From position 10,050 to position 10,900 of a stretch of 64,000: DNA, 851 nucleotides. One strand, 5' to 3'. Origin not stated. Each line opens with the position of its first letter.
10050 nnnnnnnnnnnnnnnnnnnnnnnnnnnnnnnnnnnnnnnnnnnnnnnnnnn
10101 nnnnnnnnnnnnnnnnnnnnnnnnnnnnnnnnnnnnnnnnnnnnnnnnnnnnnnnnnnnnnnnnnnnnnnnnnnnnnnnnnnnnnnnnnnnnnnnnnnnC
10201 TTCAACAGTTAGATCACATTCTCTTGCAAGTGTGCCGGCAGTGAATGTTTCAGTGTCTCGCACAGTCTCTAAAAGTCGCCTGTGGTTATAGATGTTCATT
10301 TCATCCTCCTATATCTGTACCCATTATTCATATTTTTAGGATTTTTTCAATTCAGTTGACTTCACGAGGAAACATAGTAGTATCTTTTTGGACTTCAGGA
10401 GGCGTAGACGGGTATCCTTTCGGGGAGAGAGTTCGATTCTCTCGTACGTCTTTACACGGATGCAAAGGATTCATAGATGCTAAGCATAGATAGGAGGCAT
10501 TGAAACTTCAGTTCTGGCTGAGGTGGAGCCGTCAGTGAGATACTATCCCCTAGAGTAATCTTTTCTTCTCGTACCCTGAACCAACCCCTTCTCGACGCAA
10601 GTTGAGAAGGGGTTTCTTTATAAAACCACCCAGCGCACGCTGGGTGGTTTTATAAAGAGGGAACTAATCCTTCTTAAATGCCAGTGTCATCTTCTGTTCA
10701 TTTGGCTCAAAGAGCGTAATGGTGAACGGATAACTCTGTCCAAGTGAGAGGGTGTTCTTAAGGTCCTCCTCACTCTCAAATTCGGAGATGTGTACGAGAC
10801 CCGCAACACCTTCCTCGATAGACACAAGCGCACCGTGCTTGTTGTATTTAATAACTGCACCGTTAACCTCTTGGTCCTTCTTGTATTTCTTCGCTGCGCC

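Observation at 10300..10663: tRNA-like acceptor/T-arm minihelix heading a putative ~225-nt ncRNA in a 360-nt gene-free gap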

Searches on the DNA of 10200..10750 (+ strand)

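Call 4: search_rna_families(source=window, start=10200, end=10750, threshold=evalue, max_evalue=10, show_alignments=5)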
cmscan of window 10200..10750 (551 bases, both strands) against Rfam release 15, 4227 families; matches with E-value up to 10: 12.
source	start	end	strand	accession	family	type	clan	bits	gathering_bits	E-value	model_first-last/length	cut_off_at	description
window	10613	10658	+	RF03882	mir-4889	Gene; miRNA;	-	29.8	90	0.00063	1-84/84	no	mir-4889 microRNA precursor family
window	10617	10679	-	RF02064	STnc370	Gene; sRNA;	-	21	54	3.7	1-71/71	no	Enterobacterial sRNA STnc370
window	10510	10566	-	RF00282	SNORD48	Gene; snRNA; snoRNA; CD-box;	-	20.3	36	0.023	1-63/63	no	Small nucleolar RNA SNORD48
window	10560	10652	-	RF00564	SCARNA11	Gene; snRNA; snoRNA; scaRNA;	-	19.8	37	0.15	1-140/140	no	Small Cajal body specific RNA 11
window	10614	10659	-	RF04251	MIR5070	Gene; miRNA;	CL00139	19.3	100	0.61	1-116/116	no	MIR5070 microRNA precursor family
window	10569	10620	+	RF02399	NsiR1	Gene; sRNA;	-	19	39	0.29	1-60/60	no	Nitrogen stress-induced RNA 1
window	10615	10658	-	RF01047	HBV_epsilon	Cis-reg;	CL00104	18.8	45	0.61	1-61/61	no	HBV RNA encapsidation signal epsilon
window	10585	10659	-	RF00412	SNORA21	Gene; snRNA; snoRNA; HACA-box;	CL00031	18.7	80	0.21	1-136/136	no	Small nucleolar RNA SNORA21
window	10507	10623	+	RF01771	rnk_leader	Cis-reg; leader;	-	17.1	50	3.7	1-109/109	no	Enterobacteria rnk leader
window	10273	10336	+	RF00827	mir-77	Gene; miRNA;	-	14.4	83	3.7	1-89/89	no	mir-77 microRNA precursor family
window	10619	10654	-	RF01416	NrrF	Gene; antisense;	-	14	60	3.3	124-160/160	no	NrrF RNA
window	10400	10451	+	RF01852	tRNA-Sec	Gene; tRNA;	CL00001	13.8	47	9.3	1-91/91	no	Selenocysteine transfer RNA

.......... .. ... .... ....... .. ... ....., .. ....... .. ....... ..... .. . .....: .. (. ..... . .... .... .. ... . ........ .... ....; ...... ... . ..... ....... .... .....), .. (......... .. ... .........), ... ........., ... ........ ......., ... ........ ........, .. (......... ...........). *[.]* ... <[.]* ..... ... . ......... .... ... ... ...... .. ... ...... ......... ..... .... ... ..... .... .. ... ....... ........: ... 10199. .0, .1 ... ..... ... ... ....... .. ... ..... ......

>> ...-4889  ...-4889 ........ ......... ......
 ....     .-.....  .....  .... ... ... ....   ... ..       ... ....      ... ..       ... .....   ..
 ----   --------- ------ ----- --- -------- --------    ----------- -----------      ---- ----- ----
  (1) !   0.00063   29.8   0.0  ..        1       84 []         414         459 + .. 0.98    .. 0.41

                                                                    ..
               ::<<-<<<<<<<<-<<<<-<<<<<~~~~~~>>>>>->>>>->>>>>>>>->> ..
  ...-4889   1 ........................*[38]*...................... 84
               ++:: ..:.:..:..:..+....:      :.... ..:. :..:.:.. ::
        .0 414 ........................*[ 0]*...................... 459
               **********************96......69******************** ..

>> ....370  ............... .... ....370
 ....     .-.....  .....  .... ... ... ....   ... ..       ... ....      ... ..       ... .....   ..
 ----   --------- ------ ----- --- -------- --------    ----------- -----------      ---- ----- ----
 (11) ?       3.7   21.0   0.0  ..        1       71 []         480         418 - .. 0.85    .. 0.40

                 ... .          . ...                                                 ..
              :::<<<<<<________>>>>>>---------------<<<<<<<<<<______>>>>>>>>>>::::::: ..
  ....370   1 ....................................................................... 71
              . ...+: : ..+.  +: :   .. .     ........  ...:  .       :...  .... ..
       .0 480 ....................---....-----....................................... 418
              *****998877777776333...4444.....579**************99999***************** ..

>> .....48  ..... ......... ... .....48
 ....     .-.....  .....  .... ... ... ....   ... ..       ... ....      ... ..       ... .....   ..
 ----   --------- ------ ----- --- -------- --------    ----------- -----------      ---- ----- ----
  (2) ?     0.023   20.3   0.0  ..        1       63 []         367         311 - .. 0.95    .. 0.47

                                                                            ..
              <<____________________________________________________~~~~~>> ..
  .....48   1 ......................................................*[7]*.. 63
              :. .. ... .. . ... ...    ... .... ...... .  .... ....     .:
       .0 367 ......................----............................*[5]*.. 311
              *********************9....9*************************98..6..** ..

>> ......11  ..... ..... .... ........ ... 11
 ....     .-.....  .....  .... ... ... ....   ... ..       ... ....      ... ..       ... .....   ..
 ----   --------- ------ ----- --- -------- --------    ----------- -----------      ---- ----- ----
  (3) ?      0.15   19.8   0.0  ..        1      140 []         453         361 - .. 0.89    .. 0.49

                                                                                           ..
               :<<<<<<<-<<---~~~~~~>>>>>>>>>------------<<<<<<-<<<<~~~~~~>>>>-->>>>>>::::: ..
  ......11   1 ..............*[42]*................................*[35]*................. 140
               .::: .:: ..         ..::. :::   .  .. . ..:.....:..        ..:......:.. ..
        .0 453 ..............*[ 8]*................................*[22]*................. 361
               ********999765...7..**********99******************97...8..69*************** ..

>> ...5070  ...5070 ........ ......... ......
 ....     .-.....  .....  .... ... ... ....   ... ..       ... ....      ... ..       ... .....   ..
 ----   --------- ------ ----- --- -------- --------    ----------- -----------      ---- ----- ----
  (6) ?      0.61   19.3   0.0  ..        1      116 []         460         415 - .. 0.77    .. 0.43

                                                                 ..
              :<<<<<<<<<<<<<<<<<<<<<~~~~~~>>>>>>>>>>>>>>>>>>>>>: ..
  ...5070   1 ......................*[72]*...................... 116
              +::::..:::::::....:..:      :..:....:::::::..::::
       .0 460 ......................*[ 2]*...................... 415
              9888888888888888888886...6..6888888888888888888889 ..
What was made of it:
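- On tRNA: Call 4 gives only tRNA-Sec at 13.8 bits (E = 9.3).
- The tRNA model gives no hit, and tRNA-Sec gives E = 9.3 (call 4).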

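Call 42: search_dna_similar(query=window:10356-10622:+, collection=phages, mode=distant, max_evalue=0.01)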
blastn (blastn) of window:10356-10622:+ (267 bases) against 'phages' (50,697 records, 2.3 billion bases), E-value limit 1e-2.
No match.

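Call 48: search_rna_families(source=window, start=10385, end=10470, threshold=evalue, max_evalue=10, show_alignments=6)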
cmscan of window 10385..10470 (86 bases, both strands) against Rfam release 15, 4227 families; matches with E-value up to 10: 3.
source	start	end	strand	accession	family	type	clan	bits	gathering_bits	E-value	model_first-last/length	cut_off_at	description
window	10401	10450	+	RF01684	mascRNA-menRNA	Gene;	-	17.7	42.5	0.11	1-56/56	no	MALAT1-associated small cytoplasmic RNA/MEN beta RNA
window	10427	10443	-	RF04351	Plastid-psbl-rps4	Cis-reg;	-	13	68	1.6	9-25/53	no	Plastid-psbl-rps4 3UTR RNA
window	10427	10443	+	RF01850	beta_tmRNA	Gene;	CL00001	5.8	84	2.7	86-102/331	no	Betaproteobacteria transfer-messenger RNA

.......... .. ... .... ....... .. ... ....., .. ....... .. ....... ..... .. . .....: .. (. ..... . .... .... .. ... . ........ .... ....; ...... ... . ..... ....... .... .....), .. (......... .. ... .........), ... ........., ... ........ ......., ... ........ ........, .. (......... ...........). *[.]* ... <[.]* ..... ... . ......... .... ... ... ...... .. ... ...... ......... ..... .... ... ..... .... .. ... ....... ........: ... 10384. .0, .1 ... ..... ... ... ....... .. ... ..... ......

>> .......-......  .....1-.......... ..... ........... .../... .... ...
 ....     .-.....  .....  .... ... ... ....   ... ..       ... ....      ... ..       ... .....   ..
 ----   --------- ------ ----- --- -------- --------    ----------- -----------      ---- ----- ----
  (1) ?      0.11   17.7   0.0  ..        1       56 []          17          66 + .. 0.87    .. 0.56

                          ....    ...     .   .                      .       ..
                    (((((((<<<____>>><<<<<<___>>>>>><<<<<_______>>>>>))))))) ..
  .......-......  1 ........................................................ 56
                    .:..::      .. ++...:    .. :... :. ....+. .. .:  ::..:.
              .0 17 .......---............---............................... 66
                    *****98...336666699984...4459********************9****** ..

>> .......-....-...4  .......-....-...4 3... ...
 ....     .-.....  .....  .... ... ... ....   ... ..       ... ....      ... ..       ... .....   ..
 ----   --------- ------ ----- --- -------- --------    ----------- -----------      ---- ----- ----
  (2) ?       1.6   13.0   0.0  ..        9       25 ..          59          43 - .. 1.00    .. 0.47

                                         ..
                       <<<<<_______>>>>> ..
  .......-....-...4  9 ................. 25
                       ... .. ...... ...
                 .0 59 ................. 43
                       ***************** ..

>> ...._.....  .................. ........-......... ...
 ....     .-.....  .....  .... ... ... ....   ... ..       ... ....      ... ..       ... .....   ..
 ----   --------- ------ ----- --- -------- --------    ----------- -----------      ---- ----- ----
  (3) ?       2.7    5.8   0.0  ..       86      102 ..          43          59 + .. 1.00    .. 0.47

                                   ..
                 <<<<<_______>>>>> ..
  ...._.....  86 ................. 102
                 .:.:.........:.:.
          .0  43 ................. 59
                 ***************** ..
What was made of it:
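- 10408..10426 (+): 19-nt linker: ACGGGUA plus a possible 4-bp hairpin, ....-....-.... (10415-10426). The mascRNA model aligns this hairpin to its short anticodon-like stem (call 48).
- On tmRNA (one-piece or permuted): Call 48 gives beta_tmRNA at 5.8 bits, on the 17-nt T-arm only (threshold 84).
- Closest known: mascRNA/menRNA. Same: The mascRNA model aligns over its full length (call 48).
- The mascRNA-menRNA model aligns end to end (positions 1-56) over 10401-10450 with the same architecture (call 48). E = 0.11 applies only to the hand-picked 86 nt and would be far above 1 for the whole window (call 48). The best tmRNA match is 5.8 bits and covers the T-arm only (call 48).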

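Call 54: build_rna_model(alignment_id=A2)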
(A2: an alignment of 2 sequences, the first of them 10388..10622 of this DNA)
Model R1 built from alignment A2 (2 sequences, 236 columns); structure: RNAalifold consensus.
model positions 236; base pairs 82; branch points 3; effective number of sequences 0.64; information 0.59 bits per position. Calibrated on 0.2 Mb of random sequence (short: E-values are rough).
structure used (alignment columns):
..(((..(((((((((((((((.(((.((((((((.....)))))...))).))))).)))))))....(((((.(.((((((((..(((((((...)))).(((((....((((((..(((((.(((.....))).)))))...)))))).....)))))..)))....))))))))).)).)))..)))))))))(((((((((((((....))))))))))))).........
